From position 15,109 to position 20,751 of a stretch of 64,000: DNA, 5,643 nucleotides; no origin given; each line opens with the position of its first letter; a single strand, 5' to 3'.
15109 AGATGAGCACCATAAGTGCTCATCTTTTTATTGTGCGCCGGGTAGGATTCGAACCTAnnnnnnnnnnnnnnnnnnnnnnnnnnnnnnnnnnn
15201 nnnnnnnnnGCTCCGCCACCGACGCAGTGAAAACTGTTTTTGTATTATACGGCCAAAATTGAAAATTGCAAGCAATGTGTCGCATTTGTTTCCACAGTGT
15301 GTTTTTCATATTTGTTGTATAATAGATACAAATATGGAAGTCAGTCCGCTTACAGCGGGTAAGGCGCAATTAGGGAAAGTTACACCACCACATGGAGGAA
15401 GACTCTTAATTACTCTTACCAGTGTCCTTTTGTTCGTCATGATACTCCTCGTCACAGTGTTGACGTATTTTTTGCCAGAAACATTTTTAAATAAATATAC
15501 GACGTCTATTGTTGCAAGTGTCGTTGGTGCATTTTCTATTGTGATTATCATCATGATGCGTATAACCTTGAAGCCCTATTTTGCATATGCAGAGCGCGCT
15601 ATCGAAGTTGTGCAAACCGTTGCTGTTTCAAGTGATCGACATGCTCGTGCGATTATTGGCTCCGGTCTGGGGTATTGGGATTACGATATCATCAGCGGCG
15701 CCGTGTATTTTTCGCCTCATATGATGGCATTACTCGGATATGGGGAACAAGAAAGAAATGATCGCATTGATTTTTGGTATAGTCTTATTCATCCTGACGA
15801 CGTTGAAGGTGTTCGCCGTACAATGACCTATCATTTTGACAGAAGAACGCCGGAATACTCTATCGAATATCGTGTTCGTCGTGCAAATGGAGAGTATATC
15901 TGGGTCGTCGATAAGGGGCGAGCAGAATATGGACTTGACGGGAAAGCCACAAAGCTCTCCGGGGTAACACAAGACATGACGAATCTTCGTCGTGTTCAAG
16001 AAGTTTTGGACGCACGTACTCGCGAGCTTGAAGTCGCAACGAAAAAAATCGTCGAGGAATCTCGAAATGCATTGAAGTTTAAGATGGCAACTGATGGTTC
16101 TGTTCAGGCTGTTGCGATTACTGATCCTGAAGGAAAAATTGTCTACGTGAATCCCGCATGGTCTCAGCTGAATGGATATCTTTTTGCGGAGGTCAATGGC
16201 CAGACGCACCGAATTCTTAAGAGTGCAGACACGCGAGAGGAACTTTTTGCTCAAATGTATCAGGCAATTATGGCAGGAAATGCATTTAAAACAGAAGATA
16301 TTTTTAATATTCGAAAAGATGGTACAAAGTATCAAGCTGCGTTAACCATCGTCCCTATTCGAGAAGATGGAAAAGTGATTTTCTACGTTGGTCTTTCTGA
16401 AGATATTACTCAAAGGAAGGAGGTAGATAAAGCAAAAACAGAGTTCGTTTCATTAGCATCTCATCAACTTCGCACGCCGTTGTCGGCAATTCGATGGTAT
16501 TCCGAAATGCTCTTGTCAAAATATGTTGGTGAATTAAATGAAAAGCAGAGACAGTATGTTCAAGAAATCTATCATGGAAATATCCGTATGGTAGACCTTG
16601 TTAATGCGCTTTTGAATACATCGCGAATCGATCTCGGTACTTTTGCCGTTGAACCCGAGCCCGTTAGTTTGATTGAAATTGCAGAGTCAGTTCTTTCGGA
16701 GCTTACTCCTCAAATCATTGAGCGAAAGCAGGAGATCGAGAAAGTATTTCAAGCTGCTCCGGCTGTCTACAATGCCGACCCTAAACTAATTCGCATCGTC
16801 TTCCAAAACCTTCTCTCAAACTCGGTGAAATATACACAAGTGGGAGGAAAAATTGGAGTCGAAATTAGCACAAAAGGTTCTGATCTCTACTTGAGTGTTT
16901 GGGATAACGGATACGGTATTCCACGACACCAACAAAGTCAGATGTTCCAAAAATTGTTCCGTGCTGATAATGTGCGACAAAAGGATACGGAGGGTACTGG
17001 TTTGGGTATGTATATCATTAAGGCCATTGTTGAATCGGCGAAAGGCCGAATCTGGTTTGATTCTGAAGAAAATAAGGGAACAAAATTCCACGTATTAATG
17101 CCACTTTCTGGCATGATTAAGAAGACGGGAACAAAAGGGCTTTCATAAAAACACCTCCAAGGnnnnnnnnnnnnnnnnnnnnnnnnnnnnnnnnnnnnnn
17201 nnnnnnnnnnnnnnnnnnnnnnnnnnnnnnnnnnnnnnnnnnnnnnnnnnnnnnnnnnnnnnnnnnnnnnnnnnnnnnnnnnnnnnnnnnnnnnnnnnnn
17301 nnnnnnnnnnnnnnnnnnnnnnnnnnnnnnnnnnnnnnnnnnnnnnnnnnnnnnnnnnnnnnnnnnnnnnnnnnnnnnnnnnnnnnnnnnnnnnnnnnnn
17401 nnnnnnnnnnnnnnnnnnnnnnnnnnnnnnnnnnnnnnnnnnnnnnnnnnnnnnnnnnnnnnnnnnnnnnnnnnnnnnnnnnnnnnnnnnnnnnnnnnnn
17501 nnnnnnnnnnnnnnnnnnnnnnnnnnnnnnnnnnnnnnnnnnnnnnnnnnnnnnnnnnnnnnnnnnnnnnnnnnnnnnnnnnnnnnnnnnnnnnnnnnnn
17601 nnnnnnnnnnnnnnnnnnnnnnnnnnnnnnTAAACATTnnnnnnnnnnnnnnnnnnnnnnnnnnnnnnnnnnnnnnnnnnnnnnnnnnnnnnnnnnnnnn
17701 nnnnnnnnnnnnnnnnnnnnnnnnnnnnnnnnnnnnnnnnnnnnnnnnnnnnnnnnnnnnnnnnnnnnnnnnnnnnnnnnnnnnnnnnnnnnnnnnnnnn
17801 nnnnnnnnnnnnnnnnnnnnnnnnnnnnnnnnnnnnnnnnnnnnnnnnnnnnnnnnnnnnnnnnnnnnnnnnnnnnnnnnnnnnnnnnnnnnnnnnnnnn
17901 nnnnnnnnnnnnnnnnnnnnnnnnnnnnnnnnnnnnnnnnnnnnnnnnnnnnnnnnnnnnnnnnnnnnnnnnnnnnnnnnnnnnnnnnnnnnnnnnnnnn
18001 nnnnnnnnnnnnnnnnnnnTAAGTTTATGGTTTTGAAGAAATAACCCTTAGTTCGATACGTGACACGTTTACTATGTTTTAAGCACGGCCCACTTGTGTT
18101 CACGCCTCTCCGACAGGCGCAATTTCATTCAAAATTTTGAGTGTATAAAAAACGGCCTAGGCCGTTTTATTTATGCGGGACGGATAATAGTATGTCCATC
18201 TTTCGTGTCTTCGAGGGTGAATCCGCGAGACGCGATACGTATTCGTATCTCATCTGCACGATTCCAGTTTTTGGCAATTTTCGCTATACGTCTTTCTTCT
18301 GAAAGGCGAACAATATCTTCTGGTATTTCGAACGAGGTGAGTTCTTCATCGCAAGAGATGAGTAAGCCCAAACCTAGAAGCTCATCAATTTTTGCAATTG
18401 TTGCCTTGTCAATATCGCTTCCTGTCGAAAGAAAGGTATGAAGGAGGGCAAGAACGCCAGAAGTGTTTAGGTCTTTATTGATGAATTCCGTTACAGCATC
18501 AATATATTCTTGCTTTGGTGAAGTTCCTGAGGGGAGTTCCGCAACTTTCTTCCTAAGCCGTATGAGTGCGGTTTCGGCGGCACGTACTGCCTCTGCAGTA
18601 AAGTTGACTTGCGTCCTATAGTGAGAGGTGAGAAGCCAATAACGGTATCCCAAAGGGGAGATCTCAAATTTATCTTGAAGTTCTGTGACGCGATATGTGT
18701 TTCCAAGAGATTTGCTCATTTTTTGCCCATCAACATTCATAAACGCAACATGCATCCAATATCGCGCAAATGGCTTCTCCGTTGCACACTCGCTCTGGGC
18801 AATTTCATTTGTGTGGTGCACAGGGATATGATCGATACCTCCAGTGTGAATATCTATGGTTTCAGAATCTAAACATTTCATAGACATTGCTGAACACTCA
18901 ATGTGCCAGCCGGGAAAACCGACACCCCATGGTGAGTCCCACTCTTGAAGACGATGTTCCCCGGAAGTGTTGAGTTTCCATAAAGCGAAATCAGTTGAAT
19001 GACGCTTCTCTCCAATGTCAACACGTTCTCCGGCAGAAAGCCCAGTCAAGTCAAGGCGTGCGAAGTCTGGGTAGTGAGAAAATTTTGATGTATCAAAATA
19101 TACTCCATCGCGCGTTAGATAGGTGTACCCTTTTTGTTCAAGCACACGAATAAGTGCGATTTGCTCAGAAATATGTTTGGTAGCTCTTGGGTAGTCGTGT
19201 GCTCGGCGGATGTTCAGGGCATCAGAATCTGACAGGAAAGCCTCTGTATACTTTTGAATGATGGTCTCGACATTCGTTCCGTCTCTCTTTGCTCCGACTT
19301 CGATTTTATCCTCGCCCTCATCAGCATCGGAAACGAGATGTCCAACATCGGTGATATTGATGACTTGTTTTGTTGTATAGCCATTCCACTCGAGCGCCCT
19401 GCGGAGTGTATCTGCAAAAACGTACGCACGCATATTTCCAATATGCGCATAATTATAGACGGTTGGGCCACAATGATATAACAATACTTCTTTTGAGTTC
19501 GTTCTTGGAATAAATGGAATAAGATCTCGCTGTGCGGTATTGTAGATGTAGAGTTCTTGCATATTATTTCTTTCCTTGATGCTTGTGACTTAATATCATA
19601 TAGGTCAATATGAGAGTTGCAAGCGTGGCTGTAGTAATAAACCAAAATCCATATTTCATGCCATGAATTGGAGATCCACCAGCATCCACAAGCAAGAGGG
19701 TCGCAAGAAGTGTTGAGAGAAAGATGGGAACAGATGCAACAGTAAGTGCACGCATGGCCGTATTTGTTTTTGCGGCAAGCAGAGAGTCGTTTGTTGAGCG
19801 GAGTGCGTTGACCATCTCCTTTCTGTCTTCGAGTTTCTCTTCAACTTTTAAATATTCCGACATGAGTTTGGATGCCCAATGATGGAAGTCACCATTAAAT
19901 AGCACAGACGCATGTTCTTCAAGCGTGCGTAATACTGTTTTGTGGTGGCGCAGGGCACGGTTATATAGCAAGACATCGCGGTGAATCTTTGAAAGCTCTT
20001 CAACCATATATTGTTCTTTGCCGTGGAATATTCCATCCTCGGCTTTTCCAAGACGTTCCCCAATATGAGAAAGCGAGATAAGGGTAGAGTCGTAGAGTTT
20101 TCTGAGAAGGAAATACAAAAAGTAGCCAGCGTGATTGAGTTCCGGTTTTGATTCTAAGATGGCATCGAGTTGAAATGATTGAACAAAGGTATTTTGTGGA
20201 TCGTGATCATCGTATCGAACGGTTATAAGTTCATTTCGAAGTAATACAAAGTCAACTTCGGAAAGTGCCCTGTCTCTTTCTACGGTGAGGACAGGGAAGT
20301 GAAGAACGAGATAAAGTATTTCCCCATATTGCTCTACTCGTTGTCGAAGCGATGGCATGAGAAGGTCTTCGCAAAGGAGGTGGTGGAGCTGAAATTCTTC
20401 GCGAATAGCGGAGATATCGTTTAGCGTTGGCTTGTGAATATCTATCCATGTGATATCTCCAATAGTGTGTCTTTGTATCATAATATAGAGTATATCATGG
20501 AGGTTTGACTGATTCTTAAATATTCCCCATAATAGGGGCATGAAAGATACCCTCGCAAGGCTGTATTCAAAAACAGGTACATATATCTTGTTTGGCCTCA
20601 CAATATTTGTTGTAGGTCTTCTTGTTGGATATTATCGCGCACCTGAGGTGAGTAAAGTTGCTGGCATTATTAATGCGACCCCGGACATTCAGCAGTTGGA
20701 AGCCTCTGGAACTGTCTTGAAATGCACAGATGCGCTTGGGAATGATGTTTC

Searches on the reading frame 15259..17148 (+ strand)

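Call 7: search_protein_families(library=pfam, proteins=[window:15259-17148:+], max_evalue=0.001)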
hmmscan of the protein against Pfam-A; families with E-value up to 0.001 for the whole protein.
window:15259-17148:+ (629 aa): 8 families
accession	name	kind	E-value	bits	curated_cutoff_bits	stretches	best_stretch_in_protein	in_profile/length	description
PF08447.18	PAS_3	-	2.2e-28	98.8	25.6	2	149-236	2-88/89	PAS fold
PF02518.31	HATPase_c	-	1.5e-26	93.5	26.4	1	507-616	2-109/111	Histidine kinase-, DNA gyrase B-, and HSP90-like ATPase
PF13426.13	PAS_9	-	1.8e-20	73.6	27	1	284-385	3-103/103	PAS domain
PF00512.31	HisKA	-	4.1e-17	62.4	26.9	1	392-459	1-65/66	His Kinase A (phospho-acceptor) domain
PF08448.16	PAS_4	-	4.4e-16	59.5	23.1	1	279-388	2-110/110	PAS fold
PF00989.32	PAS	-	2.2e-13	50.7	22.6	1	283-382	12-112/113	PAS fold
PF13188.13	PAS_8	-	4.9e-05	23.5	21.8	1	273-307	2-36/65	PAS domain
PF13581.12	HATPase_c_2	-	0.00045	20.7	27.4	0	511-594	32-112/127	Histidine kinase-like ATPase domain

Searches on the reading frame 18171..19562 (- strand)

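Call 7: search_protein_families(library=pfam, proteins=[window:18171-19562:-], max_evalue=0.001)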
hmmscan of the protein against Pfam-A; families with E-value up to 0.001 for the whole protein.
window:18171-19562:- (463 aa): 4 families
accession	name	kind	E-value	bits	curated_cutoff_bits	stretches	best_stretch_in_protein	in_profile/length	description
PF01406.26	tRNA-synt_1e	-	4.8e-92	309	27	1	21-329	5-299/301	tRNA synthetases class I (C) catalytic domain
PF09334.17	tRNA-synt_1g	-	4.5e-13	49.1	20.1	2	37-166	12-132/391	tRNA synthetases class I (M)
PF00133.28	tRNA-synt_1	-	1.4e-07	31.1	22.7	1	241-321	334-413/414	tRNA synthetases class I (I, L, M and V)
PF01921.24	tRNA-synt_1f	-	4.1e-05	23.1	27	0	23-73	20-70/360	tRNA synthetases class I (K)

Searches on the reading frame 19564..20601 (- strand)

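Call 83: search_protein_families(library=pfam, proteins=[window:19564-20601:-], max_evalue=0.0001)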
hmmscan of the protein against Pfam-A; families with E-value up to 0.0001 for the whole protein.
window:19564-20601:- (345 aa): 1 family
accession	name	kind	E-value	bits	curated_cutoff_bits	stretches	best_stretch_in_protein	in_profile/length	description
PF01544.23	CorA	-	3.4e-38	132.1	27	1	49-336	3-289/292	CorA-like Mg2+ transporter protein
